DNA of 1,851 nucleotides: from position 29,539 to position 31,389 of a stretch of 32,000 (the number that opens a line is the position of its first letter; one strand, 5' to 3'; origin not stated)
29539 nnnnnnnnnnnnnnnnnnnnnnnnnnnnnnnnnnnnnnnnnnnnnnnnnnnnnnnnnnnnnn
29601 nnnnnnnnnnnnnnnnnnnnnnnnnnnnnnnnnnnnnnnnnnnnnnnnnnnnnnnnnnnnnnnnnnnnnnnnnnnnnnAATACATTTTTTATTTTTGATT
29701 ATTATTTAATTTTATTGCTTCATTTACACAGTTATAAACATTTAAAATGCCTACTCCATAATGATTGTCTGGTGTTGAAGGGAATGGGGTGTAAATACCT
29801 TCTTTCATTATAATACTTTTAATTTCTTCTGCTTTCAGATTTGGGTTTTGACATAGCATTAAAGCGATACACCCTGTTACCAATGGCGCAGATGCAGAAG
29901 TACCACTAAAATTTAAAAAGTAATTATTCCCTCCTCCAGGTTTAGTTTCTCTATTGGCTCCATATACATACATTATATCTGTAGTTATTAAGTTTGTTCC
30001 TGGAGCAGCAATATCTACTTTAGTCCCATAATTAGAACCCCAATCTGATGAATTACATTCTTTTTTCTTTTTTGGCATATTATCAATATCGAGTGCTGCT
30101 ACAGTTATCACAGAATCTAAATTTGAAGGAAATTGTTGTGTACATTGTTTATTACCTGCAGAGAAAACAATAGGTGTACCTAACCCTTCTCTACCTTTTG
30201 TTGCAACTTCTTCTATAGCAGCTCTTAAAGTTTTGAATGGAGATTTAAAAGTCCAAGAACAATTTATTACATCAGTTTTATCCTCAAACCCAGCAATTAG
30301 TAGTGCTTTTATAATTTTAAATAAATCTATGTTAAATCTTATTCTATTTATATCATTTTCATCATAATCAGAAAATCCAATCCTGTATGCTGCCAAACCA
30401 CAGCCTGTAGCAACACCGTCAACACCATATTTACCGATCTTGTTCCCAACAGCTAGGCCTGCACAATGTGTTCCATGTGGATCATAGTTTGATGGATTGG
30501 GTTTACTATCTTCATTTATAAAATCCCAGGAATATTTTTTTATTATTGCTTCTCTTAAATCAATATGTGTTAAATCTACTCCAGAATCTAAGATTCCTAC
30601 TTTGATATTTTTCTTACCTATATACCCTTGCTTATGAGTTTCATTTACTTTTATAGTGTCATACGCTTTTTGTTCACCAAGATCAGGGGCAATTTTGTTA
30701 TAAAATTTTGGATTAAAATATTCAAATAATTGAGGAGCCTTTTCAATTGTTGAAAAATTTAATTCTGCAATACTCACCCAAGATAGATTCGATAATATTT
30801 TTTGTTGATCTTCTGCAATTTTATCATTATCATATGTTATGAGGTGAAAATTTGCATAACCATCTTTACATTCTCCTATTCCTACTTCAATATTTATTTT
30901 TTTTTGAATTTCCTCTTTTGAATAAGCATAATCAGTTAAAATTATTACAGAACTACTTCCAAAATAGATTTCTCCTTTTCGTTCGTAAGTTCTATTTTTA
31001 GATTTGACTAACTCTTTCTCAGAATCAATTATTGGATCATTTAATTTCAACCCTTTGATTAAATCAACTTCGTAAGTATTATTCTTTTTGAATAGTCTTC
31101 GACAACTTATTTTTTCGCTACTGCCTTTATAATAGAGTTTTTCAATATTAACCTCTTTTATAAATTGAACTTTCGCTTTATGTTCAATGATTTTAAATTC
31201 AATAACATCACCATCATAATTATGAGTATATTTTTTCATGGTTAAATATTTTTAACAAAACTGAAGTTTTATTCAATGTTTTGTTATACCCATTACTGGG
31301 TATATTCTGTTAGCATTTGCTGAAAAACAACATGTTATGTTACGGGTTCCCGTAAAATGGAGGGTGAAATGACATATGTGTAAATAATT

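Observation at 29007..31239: Leaderless subtilase plus an unknown 223-aa partner, chained into a TPR sensor kinase: candidate undescribed protease-centred module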

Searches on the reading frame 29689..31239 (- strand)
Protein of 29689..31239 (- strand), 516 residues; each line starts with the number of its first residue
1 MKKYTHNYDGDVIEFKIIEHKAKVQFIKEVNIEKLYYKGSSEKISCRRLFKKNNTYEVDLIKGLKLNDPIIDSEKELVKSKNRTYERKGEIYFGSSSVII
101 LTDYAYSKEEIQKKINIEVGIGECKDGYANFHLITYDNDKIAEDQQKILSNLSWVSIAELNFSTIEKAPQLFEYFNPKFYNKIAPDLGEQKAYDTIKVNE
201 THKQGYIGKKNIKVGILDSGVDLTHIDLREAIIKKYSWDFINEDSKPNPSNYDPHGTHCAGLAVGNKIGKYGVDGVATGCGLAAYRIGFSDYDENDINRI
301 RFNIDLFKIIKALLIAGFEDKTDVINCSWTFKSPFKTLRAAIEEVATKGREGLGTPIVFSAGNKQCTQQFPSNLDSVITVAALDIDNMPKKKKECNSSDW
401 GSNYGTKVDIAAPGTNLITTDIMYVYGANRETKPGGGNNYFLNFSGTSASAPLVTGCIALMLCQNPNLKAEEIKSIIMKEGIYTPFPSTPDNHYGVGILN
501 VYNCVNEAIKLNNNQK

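Call 3: search_protein_families(library=pfam, proteins=[window:29689-31239:-], max_evalue=0.1)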
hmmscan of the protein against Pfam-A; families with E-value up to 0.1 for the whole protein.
window:29689-31239:- (516 aa): 1 family
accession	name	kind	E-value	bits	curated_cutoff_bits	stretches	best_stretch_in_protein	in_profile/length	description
PF00082.27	Peptidase_S8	-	1.1e-45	156.6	21.8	1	209-497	1-288/288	Subtilase family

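Call 4: search_protein_families(library=padloc, proteins=[window:29689-31239:-], max_evalue=0.1)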
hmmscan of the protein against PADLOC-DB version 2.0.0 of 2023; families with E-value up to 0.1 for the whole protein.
window:29689-31239:- (516 aa): 2 families
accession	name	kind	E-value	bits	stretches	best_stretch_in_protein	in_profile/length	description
PDLC03014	subtilase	-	6.5e-17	60.1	1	108-477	97-371/391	-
PDLC02198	IetS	-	0.00048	16.2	1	212-264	254-302/795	-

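Call 8: search_protein_families(library=ncbifam, proteins=[window:29689-31239:-], max_evalue=0.01)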
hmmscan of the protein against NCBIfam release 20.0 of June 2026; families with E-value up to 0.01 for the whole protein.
window:29689-31239:- (516 aa): 5 families
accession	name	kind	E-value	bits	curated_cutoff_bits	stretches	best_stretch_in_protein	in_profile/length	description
TIGR03921.1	T7SS_mycosin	equivalog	1.8e-28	99.7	278.75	1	210-510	13-290/353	type VII secretion-associated serine protease mycosin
NF033595.1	denti_PrtP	equivalog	1.5e-13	50.3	300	1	358-510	371-506/606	dentilisin complex serine proteinase subunit PrtP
TIGR03895.1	protease_PatA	subfamily_domain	3.2e-09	36.1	421.05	1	255-479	1-198/606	PatA/PatG family cyanobactin maturation protease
NF049966.1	QH_SP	equivalog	1.4e-05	24.5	165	1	307-481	74-211/219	subtilisin-like serine protease QhpE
NF051851.1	AtpSerPepEprS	equivalog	3.9e-05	21.9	1700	0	194-279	52-141/988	autotransporter serine peptidase EprS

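Call 15: find_homologous_proteins(query=window:29689-31239:-, max_evalue=1e-10)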
Query window:29689-31239:- (516 aa): 47 proteins with E <= 1e-10 among 8000 candidates.
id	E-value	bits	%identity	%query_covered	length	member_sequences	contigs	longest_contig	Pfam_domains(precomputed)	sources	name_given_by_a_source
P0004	0.0e+0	1180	100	100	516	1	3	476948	PF00082.28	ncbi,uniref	ncbi:S8 family serine peptidase [Dokdonia sp.]|uniref:S8 family peptidase n=1 Tax=Dokdonia sp. TaxID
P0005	2.4e-79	285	40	83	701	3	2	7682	PF00082.28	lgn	-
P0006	5.1e-37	146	35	59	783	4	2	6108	PF18962.8,PF00082.28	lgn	-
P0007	7.3e-34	135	33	52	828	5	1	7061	PF00082.28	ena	-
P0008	1.5e-31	128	29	81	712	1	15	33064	PF18962.8,PF00082.28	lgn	-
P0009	3.5e-30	123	34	53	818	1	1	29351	PF00082.28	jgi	jgi:subtilisin family serine protease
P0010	2.1e-27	114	30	65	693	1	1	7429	PF00082.28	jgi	jgi:subtilisin family serine protease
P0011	2.9e-27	114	31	58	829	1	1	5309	PF00082.28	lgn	-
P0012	1.8e-26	111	31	58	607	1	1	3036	PF00082.28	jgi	jgi:subtilisin family serine protease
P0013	4.7e-25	106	32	58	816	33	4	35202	PF00082.28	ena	-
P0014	5.7e-25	106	31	59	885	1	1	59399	PF18962.8,PF00082.28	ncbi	-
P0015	1.1e-24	105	32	58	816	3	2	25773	PF00082.28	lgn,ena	-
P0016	1.3e-23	102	30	68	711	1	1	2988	PF00082.28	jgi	jgi:hypothetical protein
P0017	5.0e-23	100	26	97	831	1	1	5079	PF00082.28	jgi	jgi:subtilisin family serine protease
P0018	1.5e-22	98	30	61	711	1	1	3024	PF01483.28,PF00082.28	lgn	-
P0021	1.0e-21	95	29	65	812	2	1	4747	PF18962.8,PF00082.28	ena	-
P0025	9.6e-21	92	26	86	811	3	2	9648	PF00082.28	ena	-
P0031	7.4e-18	83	31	54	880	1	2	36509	PF00932.26,PF18962.8,PF00082.28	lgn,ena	-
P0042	2.8e-12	64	29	58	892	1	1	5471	PF00801.27,PF18981.7,PF18962.8,PF11589.15,PF00082.28,PF18911.7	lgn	-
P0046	2.2e-11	61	27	58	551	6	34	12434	PF18962.8,PF00082.28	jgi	jgi:thermitase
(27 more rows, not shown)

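Call 17: find_encoding_contigs(protein=P0005, flank=8000)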
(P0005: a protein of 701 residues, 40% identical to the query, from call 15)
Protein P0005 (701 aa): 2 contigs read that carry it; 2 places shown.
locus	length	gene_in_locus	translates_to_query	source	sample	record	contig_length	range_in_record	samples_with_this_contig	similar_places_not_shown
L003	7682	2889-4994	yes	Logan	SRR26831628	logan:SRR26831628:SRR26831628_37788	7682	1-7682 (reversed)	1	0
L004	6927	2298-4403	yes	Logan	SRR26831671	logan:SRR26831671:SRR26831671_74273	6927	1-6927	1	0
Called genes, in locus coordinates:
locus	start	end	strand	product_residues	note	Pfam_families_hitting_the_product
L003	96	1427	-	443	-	PF18990:DUF5723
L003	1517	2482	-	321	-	-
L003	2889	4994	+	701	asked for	PF00082:Peptidase_S8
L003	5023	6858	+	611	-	PF07730:HisKA_3 (faint), PF13581:HATPase_c_2 (weak), PF02518:HATPase_c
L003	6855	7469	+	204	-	PF00072:Response_reg, PF00196:GerE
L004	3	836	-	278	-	?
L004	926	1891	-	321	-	-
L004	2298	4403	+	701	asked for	PF00082:Peptidase_S8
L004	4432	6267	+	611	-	PF07730:HisKA_3 (faint), PF13581:HATPase_c_2 (weak), PF02518:HATPase_c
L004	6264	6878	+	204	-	PF00072:Response_reg, PF00196:GerE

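Call 58: predict_structure(alignment_id=A3)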
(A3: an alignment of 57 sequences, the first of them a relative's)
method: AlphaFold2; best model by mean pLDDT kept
length: 701 residues; sequences in the alignment: 57
mean_pLDDT: 74.6   pTM: 0.68
mean pLDDT of the five models: 74.6, 71.2, 70.1, 69.8, 67.9
residues with pLDDT >= 90: 245; 70-90: 203; 50-70: 112; < 50: 141
segments of 3 or more residues with pLDDT < 50: 34-52, 62-66, 148-180, 272-280, 363-392, 396-420, 462-467, 484-490, 685-687
pLDDT, mean of each block of 10 residues (from residue 1): 72 67 61 44 41 51 57 83 92 91 87 91 91 95 67 40 35 38 68 92 83 83 60 74 72 74 86 46 82 94 92 91 95 91 63 81 44 37 38 48 36 38 77 90 92 78 52 79 50 83 89 94 95 95 92 95 96 79 93 93 76 87 94 95 94 93 89 62 53 80 77
secondary structure, 60 per line:
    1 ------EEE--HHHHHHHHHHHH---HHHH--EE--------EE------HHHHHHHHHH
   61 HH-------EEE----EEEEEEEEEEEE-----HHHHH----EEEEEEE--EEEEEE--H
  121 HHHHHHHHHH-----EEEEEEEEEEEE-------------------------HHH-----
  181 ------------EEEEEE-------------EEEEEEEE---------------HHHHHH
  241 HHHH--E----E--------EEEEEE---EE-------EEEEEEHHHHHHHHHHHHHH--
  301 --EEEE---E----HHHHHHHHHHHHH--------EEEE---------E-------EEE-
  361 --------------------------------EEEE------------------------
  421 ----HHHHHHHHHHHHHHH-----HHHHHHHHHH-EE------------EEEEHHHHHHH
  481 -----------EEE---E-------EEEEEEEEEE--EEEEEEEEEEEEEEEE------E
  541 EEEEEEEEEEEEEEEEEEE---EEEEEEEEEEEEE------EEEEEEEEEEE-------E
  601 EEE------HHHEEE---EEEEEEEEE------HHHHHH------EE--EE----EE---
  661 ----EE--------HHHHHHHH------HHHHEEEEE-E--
elements in order (helices of 4 or more, strands of 3 or more residues): E7-9 H12-23 H27-30 H51-62 E70-72 E77-88 H94-98 E103-109 E112-117 H120-130 E136-147 E193-198 E212-219 H235-244 E261-266 E279-284 H285-298 E303-306 H315-327 E336-339 E357-359 E393-396 H425-439 H445-454 E470-473 H474-480 E492-494 E506-515 E518-533 E540-559 E563-575 E582-592 E600-603 E613-615 E619-627 H634-639 H675-682 H689-692 E693-697
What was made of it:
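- On Bacillus-type intracellular subtilisin (ISP): About 205 residues precede the catalytic domain, including a prodomain-like unit (calls 3, 58).
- Tried and rejected: The fusion P0005 was modelled with an unpaired alignment instead (pLDDT 74.6), and no inter-domain contacts could be read out (call 58).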

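Call 73: search_solved_structures(query=window:29689-31239:-, max_evalue=1e-10)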
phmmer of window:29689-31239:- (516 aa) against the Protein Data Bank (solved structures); distinct sequences matched with E-value up to 1e-10: 47.
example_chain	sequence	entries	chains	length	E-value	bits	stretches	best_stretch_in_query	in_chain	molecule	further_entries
8ehe_A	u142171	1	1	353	9.2e-20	73.9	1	242-503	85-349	Mirolase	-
1sbh_A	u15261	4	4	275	1.5e-16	63.2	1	195-502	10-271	SUBTILISIN 8397+1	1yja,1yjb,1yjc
1sbi_A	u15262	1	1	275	2e-16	62.9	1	195-502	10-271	SUBTILISIN 8397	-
1r6v_A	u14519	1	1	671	4.7e-16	61.6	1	167-479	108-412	subtilisin-like serine protease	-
1s01_A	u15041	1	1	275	8.5e-16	60.8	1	195-502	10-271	Subtilisin BPN'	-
1ak9_A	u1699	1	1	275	1.3e-15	60.2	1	195-502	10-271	SUBTILISIN 8321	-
1aqn_A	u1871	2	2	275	1.5e-15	60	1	195-502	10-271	SUBTILISIN 8324 | SUBTILISIN BPN'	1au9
1a2q_A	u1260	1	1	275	1.9e-15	59.6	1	195-502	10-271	SUBTILISIN BPN'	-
1sbn_E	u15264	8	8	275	3.3e-15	58.8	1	195-502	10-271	SUBTILISIN NOVO BPN' | SUBTILISIN BPN'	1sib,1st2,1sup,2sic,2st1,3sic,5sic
1lw6_E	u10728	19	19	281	3.3e-15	58.8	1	195-502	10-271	SUBTILISIN BPN' | Subtilisin BPN' precursor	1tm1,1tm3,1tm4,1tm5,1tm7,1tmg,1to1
1sbt_A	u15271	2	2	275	3.4e-15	58.8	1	195-502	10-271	SUBTILISIN BPN' | SUBTILISIN NOVO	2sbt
2sni_E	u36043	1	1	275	3.5e-15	58.7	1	195-502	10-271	SUBTILISIN NOVO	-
1suc_A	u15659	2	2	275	5.4e-15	58.1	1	195-502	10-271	SUBTILISIN BPN' CRB-S3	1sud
1sub_A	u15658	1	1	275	6.7e-15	57.8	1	195-502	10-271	SUBTILISIN BPN' CRB-S3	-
1dbi_A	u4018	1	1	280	1e-14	57.2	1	209-478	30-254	AK.1 SERINE PROTEASE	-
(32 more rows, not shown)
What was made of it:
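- Closest known: Pro-subtilisins and intracellular subtilisins. Same: The S8A catalytic domain is closest in sequence to mirolase, subtilisin BPN' and fervidolysin (call 73).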

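Call 75: fold_search(model_id=the predicted structure, library=pdb)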
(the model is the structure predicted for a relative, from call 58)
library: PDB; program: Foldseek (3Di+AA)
matches with E <= 10: 620; with E <= 0.001: 237
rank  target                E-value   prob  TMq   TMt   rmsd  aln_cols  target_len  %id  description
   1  8ehe_A                1.3e-16  1.00  0.30  0.57  11.3       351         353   28  Structure of Tannerella forsythia potempin C in complex with mirolase (released 2022-12-21)
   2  3whi_A                1.4e-14  1.00  0.37  0.68   8.9       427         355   21  Crystal structure of unautoprocessed form of IS1-inserted Pro-subtilisin E (released 2013-12-25)
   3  3whi_B                4.5e-14  1.00  0.36  0.68   8.3       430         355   22  Crystal structure of unautoprocessed form of IS1-inserted Pro-subtilisin E (released 2013-12-25)
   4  1v5i_A                5.0e-14  1.00  0.30  0.74   8.6       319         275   28  Crystal structure of serine protease inhibitor POIA1 in complex with subtilisin BPN' (released 2005-03-08)
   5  2sni_E                6.6e-14  1.00  0.30  0.74   9.4       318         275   28  STRUCTURAL COMPARISON OF TWO SERINE PROTEINASE-PROTEIN INHIBITOR COMPLEXES. EGLIN-C-SUBTILISIN CARLSBERG AND CI-2-SUBT (released 1988-09-07)
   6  1c9j                  1.2e-13  1.00  0.30  0.74   9.1       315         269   23  BACILLUS LENTUS SUBTILISIN K27R/N87S/V104Y/N123S/T274A VARIANT (released 1999-10-06)
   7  7o1u                  1.2e-13  1.00  0.32  0.46  19.9       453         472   17  X-ray structure of furin in complex with the guanylhydrazone-based inhibitor 1 (BEV241) (released 2021-09-01)
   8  1lw6_E                1.3e-13  1.00  0.31  0.72   8.6       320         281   29  Crystal Structure of the Complex of Subtilisin BPN' with Chymotrypsin Inhibitor 2 at 1.5 Angstrom Resolution (released 2002-08-21)
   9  1sel_A                1.3e-13  1.00  0.30  0.73   8.5       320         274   25  CRYSTAL STRUCTURE OF SELENOSUBTILISIN AT 2.0-ANGSTROMS RESOLUTION (released 1993-10-31)
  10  1q5p                  1.4e-13  1.00  0.30  0.73   9.2       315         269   24  S156E/S166D variant of Bacillus lentus subtilisin (released 2003-11-11)
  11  8h7o                  1.4e-13  1.00  0.30  0.71   8.5       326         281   26  Crystal structure of aqualigase (released 2023-11-01)
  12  5jxg                  1.4e-13  1.00  0.31  0.45  20.3       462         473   16  Structure of the unliganded form of the proprotein convertase furin. (released 2016-10-05)
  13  7o1y                  1.5e-13  1.00  0.31  0.46  20.1       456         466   17  X-ray structure of furin in complex with the guanylhydrazone-based inhibitor 2 (mi307) soaked at 0.25 M NaCl (released 2021-09-01)
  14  1sbi                  1.6e-13  1.00  0.30  0.72   8.4       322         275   28  SUBTILISIN BPN' 8397 (E.C. 3.4.21.14) MUTANT (M50F, N76D, G169A, Q206C, N218S) (released 1995-12-07)
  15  1s02                  1.6e-13  1.00  0.30  0.72   8.9       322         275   28  EFFECTS OF ENGINEERED SALT BRIDGES ON THE STABILITY OF SUBTILISIN BPN' (released 1992-01-15)
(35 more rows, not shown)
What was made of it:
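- On Peptidase S8 (subtilase): The model of homologue P0005 has a beta-alpha-beta-beta-alpha-beta unit at 77-147 and aligns to unprocessed pro-subtilisin E over ~430 columns (calls 58, 75).
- Closest known: Pro-subtilisins and intracellular subtilisins. Same: The homologue model aligns with unprocessed pro-subtilisin E, including the prodomain (call 75).
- Checked: It aligns to unprocessed pro-subtilisin E (3whi) over about 430 columns (calls 58, 75).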
